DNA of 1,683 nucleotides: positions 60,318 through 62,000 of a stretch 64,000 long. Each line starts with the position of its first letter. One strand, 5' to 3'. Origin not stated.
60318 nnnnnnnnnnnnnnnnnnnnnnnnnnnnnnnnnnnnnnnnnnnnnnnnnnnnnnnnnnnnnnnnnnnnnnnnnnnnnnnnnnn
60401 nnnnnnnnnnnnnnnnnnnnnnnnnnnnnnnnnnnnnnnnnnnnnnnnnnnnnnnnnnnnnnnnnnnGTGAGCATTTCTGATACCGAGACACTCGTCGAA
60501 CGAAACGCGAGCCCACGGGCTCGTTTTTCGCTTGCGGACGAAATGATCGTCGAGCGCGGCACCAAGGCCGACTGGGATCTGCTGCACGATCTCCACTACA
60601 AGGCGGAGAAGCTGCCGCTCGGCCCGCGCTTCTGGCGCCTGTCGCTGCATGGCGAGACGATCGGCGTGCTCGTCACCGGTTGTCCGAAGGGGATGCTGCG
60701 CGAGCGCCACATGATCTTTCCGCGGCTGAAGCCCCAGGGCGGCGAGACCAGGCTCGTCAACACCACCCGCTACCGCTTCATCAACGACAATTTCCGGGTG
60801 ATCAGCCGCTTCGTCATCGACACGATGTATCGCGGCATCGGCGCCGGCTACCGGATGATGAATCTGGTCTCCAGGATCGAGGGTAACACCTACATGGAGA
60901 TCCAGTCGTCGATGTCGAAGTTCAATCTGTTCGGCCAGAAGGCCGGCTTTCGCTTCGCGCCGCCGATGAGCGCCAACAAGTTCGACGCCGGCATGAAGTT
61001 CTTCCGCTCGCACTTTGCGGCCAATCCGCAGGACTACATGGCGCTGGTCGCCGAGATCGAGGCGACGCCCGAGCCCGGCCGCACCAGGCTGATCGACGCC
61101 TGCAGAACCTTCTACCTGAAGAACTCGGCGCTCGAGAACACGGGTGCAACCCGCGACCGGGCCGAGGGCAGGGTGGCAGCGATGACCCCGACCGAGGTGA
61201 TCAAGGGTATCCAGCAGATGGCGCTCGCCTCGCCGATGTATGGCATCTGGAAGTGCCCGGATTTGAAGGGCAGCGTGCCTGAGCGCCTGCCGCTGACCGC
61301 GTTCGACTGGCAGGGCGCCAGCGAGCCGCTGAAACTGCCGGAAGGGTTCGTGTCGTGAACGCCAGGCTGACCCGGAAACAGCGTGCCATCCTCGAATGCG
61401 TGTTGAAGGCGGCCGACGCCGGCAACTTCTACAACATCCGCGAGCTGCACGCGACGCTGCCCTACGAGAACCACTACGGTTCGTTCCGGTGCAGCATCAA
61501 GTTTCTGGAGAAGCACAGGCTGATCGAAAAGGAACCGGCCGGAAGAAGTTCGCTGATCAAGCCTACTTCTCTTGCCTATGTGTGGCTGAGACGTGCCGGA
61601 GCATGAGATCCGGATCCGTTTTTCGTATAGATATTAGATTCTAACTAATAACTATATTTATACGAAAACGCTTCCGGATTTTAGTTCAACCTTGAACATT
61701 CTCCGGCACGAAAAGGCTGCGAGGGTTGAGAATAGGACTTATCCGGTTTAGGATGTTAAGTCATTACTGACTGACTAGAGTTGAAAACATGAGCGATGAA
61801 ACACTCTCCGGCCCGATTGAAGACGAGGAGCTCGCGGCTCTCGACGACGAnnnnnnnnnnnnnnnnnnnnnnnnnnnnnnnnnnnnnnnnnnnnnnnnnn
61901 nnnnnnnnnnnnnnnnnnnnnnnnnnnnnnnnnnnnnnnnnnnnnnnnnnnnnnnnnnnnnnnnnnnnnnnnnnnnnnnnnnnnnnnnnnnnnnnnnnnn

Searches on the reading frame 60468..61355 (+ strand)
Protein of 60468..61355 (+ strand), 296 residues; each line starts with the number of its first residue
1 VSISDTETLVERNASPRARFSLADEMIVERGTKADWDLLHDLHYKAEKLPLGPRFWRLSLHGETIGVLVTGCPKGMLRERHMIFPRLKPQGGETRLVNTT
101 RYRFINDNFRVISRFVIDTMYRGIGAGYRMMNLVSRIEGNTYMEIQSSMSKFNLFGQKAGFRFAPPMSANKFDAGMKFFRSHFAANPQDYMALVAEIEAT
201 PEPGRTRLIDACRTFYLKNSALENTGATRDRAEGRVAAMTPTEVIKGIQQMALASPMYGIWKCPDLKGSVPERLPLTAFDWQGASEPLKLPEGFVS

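Call 70: search_protein_families(library=pfam, proteins=[window:60468-61355:+], max_evalue=0.01)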
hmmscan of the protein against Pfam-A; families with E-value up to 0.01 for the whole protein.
window:60468-61355:+ (296 aa): 0 families

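Call 71: search_protein_families(library=phrogs, proteins=[window:60468-61355:+], max_evalue=0.001)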
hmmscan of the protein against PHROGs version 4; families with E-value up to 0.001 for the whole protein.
window:60468-61355:+ (296 aa): 1 family
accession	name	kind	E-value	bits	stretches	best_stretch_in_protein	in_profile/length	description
phrog_886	-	moron, auxiliary metabolic gene and host takeover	1.2e-116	390.1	1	8-290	8-291/295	ABC transporter ATP-binding subunit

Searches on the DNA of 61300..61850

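Call 75: search_rna_families(source=window, start=61300, end=61850, threshold=evalue, max_evalue=5)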
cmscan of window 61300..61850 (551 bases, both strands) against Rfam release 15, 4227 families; matches with E-value up to 5: 0.
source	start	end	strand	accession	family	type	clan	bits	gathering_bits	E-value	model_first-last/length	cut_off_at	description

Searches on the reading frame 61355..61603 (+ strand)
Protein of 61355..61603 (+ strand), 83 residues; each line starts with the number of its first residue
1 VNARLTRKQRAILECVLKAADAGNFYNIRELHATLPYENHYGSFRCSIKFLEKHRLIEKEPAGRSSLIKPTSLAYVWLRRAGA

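Call 70: search_protein_families(library=pfam, proteins=[window:61355-61603:+], max_evalue=0.01)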
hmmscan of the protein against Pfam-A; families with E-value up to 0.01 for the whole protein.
window:61355-61603:+ (83 aa): 0 families

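Call 71: search_protein_families(library=phrogs, proteins=[window:61355-61603:+], max_evalue=0.001)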
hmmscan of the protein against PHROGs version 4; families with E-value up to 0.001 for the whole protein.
window:61355-61603:+ (83 aa): 1 family
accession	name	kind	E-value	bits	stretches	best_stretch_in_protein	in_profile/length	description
phrog_900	-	unknown function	5.6e-09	37.1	1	5-62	3-60/88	-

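Call 72: search_solved_structures(query=window:61355-61603:+, max_evalue=10)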
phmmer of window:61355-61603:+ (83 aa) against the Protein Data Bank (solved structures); distinct sequences matched with E-value up to 10: 1.
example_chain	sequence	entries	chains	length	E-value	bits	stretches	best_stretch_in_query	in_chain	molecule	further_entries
1k8g_A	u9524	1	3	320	1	13.3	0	15-60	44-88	Telomere-Binding Protein alpha Subunit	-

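Call 100: search_solved_structures(query=A2, max_evalue=10, show_alignments=2)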
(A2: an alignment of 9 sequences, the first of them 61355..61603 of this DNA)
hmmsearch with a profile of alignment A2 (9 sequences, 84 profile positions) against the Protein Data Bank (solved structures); distinct sequences matched with E-value up to 10: 17.
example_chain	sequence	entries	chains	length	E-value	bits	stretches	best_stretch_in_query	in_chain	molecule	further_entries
8hkx_S19E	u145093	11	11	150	0.17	15.1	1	40-67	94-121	30S ribosomal protein S19e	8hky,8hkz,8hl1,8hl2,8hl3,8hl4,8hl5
2qvo_A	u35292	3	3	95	0.21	14.8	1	12-76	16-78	Uncharacterized protein AF_1382 | Protein AF_1382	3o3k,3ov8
9wbi_A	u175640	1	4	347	0.33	14.2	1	21-71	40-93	6-O-methyltransferase 2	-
8j3g_A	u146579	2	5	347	0.33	14.2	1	21-71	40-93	6-O-methyltransferase 2 (Fragment)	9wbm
3f6v_A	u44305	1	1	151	0.42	13.9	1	38-80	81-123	Possible transcriptional regulator, ArsR family protein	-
6xu6_AT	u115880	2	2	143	0.45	13.8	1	40-68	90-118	40S ribosomal protein S19a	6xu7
4v6w_AT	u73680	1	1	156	0.52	13.6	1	40-68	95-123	40S ribosomal protein S19a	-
8h7g_E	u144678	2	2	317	0.54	13.5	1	30-76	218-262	Transcription initiation protein SPT3 homolog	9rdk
7ktr_I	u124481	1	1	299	0.6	13.4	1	30-76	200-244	Transcription initiation protein SPT3 homolog,Transcription initiation protein SPT3 homolo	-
7kts_I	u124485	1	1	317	0.69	13.2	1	30-76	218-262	Transcription initiation protein SPT3 homolog,Transcription initiation protein SPT3 homolo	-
2eb7_A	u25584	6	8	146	0.74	13.1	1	38-81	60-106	146aa long hypothetical transcriptional regulator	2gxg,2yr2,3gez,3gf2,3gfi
8ylh_A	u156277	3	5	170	0.86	12.9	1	25-82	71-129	Regulatory protein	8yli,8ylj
1z91_A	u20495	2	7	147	0.9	12.8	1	43-74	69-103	Organic hydroperoxide resistance transcriptional regulator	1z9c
6qvm_A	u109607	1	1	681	1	12.6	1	14-75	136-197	Multiheme cytochrome cf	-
6pfq_C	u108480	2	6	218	1.2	12.4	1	5-26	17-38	Uncharacterized protein YLR132C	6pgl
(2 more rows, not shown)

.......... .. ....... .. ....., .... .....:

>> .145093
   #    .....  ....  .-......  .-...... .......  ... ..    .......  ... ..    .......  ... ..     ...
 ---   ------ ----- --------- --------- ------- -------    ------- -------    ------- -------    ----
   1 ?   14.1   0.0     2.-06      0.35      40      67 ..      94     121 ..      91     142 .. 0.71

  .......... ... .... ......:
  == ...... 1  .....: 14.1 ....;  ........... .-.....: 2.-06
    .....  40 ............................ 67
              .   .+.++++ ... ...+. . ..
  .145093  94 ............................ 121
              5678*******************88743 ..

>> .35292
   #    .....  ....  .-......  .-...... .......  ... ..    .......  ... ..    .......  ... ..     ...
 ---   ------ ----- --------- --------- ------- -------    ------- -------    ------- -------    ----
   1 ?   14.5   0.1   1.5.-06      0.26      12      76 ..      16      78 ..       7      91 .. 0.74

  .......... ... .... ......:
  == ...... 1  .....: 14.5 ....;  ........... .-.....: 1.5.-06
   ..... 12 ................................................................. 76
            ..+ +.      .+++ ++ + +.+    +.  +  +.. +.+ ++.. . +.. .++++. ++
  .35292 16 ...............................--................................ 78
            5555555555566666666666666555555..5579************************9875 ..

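Call 101: search_protein_families(library=pfam, alignment_id=A2, max_evalue=1)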
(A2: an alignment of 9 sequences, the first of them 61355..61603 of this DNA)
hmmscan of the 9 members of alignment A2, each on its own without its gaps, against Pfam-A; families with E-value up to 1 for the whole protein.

A. member 1, window:61355-61603:+ (83 aa): 1 family
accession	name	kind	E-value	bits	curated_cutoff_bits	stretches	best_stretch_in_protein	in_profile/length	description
PF13463.12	HTH_27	-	0.19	12.4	22.2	1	5-71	1-65/68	Winged helix DNA-binding domain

B. families by the number of members that match (of 9 scanned): 8 families
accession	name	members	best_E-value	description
PF03965.22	Penicillinase_R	4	0.00021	Penicillinase repressor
PF01726.22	LexA_DNA_bind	2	0.14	LexA DNA binding domain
PF08461.16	HTH_12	1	0.0099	Ribonuclease R winged-helix domain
PF18662.7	HTH_56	1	0.043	Cch helix turn helix domain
PF01435.24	Peptidase_M48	1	0.12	Peptidase family M48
PF07026.16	DUF1317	1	0.17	Protein of unknown function (DUF1317)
PF13463.12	HTH_27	1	0.19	Winged helix DNA-binding domain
PF01638.23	HxlR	1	0.25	HxlR-like helix-turn-helix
